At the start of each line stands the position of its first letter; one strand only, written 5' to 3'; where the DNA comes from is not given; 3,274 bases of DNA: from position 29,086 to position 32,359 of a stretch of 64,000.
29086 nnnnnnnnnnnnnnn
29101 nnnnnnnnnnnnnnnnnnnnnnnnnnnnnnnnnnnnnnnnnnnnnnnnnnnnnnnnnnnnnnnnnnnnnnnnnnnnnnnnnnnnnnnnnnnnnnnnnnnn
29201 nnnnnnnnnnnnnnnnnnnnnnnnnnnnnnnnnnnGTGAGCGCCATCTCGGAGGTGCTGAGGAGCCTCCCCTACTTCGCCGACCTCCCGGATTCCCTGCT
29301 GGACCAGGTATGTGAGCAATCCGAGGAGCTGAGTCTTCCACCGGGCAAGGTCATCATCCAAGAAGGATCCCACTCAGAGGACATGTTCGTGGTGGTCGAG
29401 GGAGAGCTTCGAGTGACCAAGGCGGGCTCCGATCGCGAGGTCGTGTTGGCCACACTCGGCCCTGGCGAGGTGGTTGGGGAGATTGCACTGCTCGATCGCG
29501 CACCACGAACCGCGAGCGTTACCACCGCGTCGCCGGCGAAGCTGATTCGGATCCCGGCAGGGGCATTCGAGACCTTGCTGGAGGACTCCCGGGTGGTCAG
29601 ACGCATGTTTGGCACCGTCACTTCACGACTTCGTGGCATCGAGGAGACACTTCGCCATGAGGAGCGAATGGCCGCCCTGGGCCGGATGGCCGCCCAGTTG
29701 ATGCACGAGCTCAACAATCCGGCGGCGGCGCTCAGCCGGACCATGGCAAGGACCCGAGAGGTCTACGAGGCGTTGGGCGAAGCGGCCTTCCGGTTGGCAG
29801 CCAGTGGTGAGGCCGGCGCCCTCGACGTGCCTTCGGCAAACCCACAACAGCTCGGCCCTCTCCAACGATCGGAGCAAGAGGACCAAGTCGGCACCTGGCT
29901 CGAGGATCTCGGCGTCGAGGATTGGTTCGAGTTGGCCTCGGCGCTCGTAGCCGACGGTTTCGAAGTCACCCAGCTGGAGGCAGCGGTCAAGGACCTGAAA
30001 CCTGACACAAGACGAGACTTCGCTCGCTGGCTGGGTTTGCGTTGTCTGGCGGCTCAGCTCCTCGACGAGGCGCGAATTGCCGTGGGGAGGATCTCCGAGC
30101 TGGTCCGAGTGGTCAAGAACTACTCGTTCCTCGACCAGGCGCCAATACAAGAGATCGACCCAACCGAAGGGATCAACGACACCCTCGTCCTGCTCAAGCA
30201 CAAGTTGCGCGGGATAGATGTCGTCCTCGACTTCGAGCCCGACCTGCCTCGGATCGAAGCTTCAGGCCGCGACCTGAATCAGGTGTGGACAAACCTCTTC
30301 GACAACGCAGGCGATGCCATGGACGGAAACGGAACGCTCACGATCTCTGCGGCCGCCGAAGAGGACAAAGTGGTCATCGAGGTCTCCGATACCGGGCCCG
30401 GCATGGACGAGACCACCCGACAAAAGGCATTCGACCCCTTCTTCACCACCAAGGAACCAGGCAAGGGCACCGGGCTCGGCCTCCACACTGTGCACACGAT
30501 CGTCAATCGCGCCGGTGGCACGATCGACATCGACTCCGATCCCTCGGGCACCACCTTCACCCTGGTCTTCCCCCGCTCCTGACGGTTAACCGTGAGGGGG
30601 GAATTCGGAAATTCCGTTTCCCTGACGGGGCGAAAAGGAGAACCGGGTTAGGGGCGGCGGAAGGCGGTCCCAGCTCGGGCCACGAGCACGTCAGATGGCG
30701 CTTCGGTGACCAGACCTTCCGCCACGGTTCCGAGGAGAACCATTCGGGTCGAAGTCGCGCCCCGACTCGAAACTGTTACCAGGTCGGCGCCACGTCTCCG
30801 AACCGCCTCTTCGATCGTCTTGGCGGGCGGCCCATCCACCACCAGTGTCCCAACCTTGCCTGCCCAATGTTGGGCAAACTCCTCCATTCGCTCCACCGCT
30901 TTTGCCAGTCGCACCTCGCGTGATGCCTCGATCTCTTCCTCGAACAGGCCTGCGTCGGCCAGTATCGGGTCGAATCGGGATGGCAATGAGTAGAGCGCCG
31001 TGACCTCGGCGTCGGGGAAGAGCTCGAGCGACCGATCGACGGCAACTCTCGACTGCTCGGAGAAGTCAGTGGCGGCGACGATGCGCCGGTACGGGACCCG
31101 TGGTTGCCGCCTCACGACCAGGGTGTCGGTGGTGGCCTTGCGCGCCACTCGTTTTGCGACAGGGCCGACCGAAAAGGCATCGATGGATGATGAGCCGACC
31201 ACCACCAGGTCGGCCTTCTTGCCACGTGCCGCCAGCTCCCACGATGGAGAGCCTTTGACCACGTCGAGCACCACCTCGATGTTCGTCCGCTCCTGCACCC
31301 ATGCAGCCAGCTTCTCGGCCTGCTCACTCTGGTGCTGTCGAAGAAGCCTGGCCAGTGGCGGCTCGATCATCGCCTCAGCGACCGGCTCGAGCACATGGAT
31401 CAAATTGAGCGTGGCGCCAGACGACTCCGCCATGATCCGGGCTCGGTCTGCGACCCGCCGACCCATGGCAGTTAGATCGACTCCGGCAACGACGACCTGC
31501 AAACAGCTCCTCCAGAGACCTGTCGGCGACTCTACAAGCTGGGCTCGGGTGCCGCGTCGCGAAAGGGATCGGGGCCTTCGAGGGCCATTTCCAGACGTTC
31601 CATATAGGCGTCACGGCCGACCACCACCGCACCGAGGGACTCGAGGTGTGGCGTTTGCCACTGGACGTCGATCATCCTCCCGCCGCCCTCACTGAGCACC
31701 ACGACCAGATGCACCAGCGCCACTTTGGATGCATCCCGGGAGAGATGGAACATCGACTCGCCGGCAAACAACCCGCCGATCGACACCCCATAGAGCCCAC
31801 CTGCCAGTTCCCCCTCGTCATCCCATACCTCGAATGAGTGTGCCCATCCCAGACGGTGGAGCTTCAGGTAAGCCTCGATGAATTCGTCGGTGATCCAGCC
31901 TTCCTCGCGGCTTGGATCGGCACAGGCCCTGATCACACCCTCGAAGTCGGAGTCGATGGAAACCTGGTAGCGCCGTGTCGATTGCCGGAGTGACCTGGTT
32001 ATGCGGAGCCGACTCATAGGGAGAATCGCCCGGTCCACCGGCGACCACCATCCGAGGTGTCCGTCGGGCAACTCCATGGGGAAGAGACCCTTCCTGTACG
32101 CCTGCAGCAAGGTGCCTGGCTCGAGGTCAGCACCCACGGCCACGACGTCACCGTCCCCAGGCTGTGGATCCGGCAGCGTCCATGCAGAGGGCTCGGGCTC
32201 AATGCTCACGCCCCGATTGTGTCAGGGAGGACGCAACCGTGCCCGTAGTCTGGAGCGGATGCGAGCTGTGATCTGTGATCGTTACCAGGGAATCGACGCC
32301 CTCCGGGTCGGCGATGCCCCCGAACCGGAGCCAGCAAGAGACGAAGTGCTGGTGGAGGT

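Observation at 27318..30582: Coupled trio: UBP zinc finger, receiver fused to a cysteine-less TrxR-like flavoprotein, and a cNMP-binding histidine kinase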

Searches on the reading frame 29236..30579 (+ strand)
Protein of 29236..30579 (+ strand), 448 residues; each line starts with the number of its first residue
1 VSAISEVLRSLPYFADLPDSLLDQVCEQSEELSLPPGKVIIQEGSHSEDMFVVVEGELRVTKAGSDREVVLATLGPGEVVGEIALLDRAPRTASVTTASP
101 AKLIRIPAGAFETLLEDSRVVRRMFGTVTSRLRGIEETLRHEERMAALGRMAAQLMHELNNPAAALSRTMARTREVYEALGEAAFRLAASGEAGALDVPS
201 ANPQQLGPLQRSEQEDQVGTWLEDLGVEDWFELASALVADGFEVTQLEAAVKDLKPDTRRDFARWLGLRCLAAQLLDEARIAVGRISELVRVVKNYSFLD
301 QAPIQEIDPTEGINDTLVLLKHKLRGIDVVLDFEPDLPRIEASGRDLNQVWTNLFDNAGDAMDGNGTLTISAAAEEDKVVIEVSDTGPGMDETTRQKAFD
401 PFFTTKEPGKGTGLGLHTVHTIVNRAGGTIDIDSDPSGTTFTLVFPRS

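Call 3: search_protein_families(library=pfam, proteins=[window:29236-30579:+], max_evalue=0.01)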
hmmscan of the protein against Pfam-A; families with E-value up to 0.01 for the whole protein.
window:29236-30579:+ (448 aa): 4 families
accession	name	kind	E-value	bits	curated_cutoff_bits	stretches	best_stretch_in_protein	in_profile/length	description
PF02518.31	HATPase_c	-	8.1e-24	84.6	26.4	1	345-447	4-109/111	Histidine kinase-, DNA gyrase B-, and HSP90-like ATPase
PF00027.35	cNMP_binding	-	2.3e-22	79.2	27.5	1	32-117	2-88/89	Cyclic nucleotide-binding domain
PF14501.12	HATPase_c_5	-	4.4e-08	33.4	22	1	346-437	5-93/102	GHKL domain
PF13581.12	HATPase_c_2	-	8.3e-06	26.3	27.4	1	361-444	50-126/127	Histidine kinase-like ATPase domain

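Call 4: search_protein_families(library=ncbifam, proteins=[window:29236-30579:+], max_evalue=0.01)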
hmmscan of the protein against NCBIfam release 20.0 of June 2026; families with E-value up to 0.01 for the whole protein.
window:29236-30579:+ (448 aa): 87 families (the best 25 are shown)
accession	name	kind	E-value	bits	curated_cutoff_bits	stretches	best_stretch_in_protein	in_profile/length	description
NF008468.0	PRK11360.1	equivalog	2.7e-39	135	646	2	296-447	454-608/616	two-component system sensor histidine kinase AtoS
NF038348.1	T2SS_HK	subfamily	1.5e-35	122.7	450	1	272-446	397-572/574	histidine kinase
NF007688.0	PRK10364.1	equivalog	2.7e-33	115.4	479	1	310-446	313-450/460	two-component system sensor histidine kinase ZraS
NF010411.0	PRK13837.1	equivalog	1e-32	113.1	647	1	272-447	485-675/828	two-component system VirA-like sensor kinase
NF046026.1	HisKinCckACaul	equivalog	3.7e-30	104.6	1000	1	276-446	341-531/678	cell cycle histidine kinase CckA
NF046020.1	HisKinCckABruc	equivalog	1.8e-28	98.9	1000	1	285-447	528-707/868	cell cycle histidine kinase CckA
NF052574.1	HisKinEspCMyxo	equivalog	4.8e-28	97.8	1200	1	247-446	439-636/785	serine histidine kinase EspC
NF052573.1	HisKinEspAMyxo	equivalog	8.9e-27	93.4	1400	1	305-444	462-608/755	serine histidine kinase EspA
NF041777.1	sens_FixL_Rhizob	equivalog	5.7e-25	87.9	850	2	325-446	357-480/485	sensor protein FixL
TIGR02916.1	PEP_his_kin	equivalog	9e-24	84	300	1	326-446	560-679/679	XrtA/PEP-CTERM system histidine kinase PrsK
TIGR02938.1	nifL_nitrog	equivalog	1.9e-23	82.7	242.45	1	310-439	349-485/494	nitrogen fixation negative regulator NifL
NF047497.1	HK_LIC_12097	equivalog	1e-21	77.1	500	2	329-446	248-365/367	LIC_12097 family sensor histidine kinase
NF010076.0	PRK13557.1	subfamily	1.9e-21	76.1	631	1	350-447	281-394/540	histidine kinase famiy protein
NF046044.1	PnpS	equivalog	6.3e-20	71.5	400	1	301-446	239-390/390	two-component system histidine kinase PnpS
NF053867.1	SprKinKinDBac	equivalog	2.7e-19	69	775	1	342-447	393-497/500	sporulation kinase KinD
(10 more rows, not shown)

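Call 34: search_protein_families(library=pfam, alignment_id=A2, max_evalue=0.001)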
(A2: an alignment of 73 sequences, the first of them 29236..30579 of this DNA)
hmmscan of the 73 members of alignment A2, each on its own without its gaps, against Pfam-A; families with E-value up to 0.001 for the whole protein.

A. member 1, window:29236-30579:+ (448 aa): 4 families
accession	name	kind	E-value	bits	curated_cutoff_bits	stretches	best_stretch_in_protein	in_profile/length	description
PF02518.31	HATPase_c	-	8.1e-24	84.6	26.4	1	345-447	4-109/111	Histidine kinase-, DNA gyrase B-, and HSP90-like ATPase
PF00027.35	cNMP_binding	-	2.3e-22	79.2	27.5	1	32-117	2-88/89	Cyclic nucleotide-binding domain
PF14501.12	HATPase_c_5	-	4.4e-08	33.4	22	1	346-437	5-93/102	GHKL domain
PF13581.12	HATPase_c_2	-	8.3e-06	26.3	27.4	1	361-444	50-126/127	Histidine kinase-like ATPase domain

B. families by the number of members that match (of 73 scanned): 15 families
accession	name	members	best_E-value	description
PF02518.31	HATPase_c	72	3.2e-29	Histidine kinase-, DNA gyrase B-, and HSP90-like ATPase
PF00027.35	cNMP_binding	64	1.2e-23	Cyclic nucleotide-binding domain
PF14501.12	HATPase_c_5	57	7.1e-09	GHKL domain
PF00512.31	HisKA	25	6.1e-08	His Kinase A (phospho-acceptor) domain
PF13581.12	HATPase_c_2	8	8.3e-06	Histidine kinase-like ATPase domain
PF13589.12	HATPase_c_3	7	6.3e-05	Histidine kinase-, DNA gyrase B-, and HSP90-like ATPase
PF13426.13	PAS_9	3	2.5e-24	PAS domain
PF00989.32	PAS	3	3.2e-17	PAS fold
PF08448.16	PAS_4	3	4.9e-14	PAS fold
PF13188.13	PAS_8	3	1.1e-06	PAS domain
PF08447.18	PAS_3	1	9.3e-09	PAS fold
PF12860.13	PAS_7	1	1.7e-07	PAS fold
PF24820.1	Diguanyl_cycl_sensor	1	3.8e-07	Diguanylate cyclase-like sensor domain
PF22699.1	GMIP-like_FCH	1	8.3e-05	GEM-interacting protein-like, FCH domain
PF19955.5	EAD1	1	0.00058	Effector-associated domain 1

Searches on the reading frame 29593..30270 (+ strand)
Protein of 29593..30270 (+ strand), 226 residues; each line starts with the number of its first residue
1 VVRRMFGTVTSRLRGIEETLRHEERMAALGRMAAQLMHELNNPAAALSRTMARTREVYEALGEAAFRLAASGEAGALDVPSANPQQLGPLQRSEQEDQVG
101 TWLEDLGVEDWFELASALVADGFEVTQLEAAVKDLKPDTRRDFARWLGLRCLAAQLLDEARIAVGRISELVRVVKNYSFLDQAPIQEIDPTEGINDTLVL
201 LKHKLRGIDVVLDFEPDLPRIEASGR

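Call 19: search_protein_families(library=pfam, proteins=[window:29593-30270:+], max_evalue=10)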
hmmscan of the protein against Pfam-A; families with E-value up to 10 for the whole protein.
window:29593-30270:+ (226 aa): 1 family
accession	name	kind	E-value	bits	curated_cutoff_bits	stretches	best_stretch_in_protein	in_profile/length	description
PF00512.31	HisKA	-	0.083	13.4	26.9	1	29-45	2-18/66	His Kinase A (phospho-acceptor) domain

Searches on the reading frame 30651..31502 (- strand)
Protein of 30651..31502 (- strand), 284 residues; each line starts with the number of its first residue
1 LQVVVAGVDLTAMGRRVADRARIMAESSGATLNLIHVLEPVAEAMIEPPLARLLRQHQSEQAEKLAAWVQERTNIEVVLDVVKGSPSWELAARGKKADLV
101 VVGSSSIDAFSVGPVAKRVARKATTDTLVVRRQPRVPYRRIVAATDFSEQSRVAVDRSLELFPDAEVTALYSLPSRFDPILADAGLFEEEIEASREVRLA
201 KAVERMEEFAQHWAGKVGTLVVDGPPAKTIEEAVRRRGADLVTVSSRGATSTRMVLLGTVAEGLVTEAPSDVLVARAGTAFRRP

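Call 3: search_protein_families(library=pfam, proteins=[window:30651-31502:-], max_evalue=0.01)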
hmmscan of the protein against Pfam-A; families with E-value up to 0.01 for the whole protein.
window:30651-31502:- (284 aa): 1 family
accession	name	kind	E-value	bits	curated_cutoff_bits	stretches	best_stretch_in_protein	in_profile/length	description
PF00582.32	Usp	-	1.8e-37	129.5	24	2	138-276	2-141/141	Universal stress protein family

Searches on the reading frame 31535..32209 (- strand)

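Call 3: search_protein_families(library=pfam, proteins=[window:31535-32209:-], max_evalue=0.01)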
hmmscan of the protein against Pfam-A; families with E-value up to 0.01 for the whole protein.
window:31535-32209:- (225 aa): 1 family
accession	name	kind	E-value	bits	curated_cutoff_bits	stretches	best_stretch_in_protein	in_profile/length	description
PF03588.20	Leu_Phe_trans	-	3.7e-64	215.8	22.7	1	32-196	2-169/171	Leucyl/phenylalanyl-tRNA protein transferase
